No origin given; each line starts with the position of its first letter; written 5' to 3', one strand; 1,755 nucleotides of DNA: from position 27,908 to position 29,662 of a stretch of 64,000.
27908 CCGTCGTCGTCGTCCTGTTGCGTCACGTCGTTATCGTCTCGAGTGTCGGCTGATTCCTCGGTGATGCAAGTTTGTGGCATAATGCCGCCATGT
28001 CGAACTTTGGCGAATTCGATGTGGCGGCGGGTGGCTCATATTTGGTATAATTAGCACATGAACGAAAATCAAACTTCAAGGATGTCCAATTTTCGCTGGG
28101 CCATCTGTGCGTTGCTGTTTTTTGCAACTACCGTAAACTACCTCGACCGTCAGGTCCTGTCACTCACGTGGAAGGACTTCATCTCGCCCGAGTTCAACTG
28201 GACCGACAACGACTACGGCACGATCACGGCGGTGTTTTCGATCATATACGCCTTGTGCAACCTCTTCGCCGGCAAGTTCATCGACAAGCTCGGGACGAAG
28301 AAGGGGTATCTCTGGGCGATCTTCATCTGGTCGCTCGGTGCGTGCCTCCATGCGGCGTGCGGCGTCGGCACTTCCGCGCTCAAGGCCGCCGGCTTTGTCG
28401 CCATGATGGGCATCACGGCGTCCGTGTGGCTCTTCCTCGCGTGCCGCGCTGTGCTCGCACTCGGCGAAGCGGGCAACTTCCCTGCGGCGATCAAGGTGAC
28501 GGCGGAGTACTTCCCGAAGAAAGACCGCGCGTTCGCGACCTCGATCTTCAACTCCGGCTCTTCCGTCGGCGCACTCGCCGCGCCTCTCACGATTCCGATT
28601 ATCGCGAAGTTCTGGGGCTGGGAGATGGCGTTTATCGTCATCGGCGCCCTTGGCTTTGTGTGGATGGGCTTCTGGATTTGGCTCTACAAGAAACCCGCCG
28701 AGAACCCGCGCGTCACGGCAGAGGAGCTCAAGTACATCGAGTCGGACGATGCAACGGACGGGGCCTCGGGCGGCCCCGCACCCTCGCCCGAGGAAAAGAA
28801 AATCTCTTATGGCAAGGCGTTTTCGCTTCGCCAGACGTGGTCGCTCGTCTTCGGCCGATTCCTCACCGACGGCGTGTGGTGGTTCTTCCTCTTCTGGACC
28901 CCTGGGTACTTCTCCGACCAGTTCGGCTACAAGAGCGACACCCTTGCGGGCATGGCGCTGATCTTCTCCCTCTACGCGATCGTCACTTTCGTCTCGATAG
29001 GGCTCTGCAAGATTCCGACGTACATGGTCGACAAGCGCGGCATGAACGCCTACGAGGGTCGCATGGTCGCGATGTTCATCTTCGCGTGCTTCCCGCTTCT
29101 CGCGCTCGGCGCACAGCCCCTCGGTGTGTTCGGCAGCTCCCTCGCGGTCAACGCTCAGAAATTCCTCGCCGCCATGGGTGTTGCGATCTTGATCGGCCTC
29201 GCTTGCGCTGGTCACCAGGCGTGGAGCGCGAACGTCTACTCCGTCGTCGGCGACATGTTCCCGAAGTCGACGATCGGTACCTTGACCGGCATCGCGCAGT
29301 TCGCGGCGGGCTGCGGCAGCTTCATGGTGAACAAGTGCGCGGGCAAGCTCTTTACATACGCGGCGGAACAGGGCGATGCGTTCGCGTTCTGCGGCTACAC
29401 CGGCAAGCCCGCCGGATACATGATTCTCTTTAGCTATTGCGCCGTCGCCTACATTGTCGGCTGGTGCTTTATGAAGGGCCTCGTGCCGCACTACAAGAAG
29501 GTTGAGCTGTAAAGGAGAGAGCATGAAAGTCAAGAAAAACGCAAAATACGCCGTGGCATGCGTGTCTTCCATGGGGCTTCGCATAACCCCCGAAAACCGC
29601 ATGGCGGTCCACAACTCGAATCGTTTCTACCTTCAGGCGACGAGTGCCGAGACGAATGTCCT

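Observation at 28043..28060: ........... extended -10 boxes lie 6-9 nt from start codons, suggesting widespread leaderless expression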

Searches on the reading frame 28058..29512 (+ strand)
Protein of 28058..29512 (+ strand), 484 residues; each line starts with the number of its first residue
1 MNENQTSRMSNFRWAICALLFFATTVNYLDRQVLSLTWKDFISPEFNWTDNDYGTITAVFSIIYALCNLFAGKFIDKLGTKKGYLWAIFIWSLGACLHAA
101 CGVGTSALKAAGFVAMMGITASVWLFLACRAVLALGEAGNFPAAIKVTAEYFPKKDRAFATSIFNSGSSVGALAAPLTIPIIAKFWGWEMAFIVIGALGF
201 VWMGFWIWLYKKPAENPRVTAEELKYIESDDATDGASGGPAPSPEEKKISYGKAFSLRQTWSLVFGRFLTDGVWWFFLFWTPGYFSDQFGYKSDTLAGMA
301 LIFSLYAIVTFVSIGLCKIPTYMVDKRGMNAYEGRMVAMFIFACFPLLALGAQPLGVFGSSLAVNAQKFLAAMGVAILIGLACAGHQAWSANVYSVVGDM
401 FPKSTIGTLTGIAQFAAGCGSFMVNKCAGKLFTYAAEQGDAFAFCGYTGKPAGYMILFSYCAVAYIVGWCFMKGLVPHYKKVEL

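Call 10: search_protein_families(library=pfam, proteins=[window:28058-29512:+])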
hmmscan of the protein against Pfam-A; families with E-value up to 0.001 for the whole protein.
window:28058-29512:+ (484 aa): 2 families
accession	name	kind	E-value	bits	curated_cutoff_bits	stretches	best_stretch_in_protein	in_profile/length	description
PF07690.21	MFS_1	-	1.5e-50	172.6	33.4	1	20-422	1-344/347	Major Facilitator Superfamily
PF00083.30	Sugar_tr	-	7.4e-11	42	22.3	1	38-469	29-433/452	Sugar (and other) transporter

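Call 31: find_related_loci(query=window:28058-29512:+, collection=metagenome_contigs, flank=10000)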
Query window:28058-29512:+ (484 aa) in metagenome_contigs; peptide patterns used: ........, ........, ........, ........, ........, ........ (x = any residue, [..] = any of these).
600 stretches matched a pattern (row limit reached: there are more); 599 encode a relative of the query (tblastn E <= 1e-3); the best 80 are kept; 80 distinct loci.
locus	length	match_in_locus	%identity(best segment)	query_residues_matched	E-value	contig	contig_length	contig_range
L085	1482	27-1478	87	1-484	0e+0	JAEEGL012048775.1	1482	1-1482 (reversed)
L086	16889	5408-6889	78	1-484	0e+0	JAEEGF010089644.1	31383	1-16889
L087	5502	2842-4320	78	1-484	0e+0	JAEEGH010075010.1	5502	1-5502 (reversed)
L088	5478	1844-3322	77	1-484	0e+0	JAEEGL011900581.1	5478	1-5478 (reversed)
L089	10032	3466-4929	78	1-482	0e+0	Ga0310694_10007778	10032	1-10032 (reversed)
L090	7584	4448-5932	75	1-484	0e+0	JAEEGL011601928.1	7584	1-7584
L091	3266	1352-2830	78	1-484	0e+0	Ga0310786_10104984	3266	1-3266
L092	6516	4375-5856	75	2-484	0e+0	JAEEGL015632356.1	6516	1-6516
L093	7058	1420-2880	74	7-484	0e+0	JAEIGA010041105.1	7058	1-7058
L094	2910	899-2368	73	3-484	0e+0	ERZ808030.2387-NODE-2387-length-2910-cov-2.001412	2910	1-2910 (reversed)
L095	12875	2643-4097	73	2-484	0e+0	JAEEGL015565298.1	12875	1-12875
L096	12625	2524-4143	82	8-484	0e+0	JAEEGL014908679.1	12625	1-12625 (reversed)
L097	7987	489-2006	69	2-484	0e+0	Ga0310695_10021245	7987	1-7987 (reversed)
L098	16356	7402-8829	71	7-483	0e+0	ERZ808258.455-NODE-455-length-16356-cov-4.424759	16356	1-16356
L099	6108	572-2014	65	1-482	0e+0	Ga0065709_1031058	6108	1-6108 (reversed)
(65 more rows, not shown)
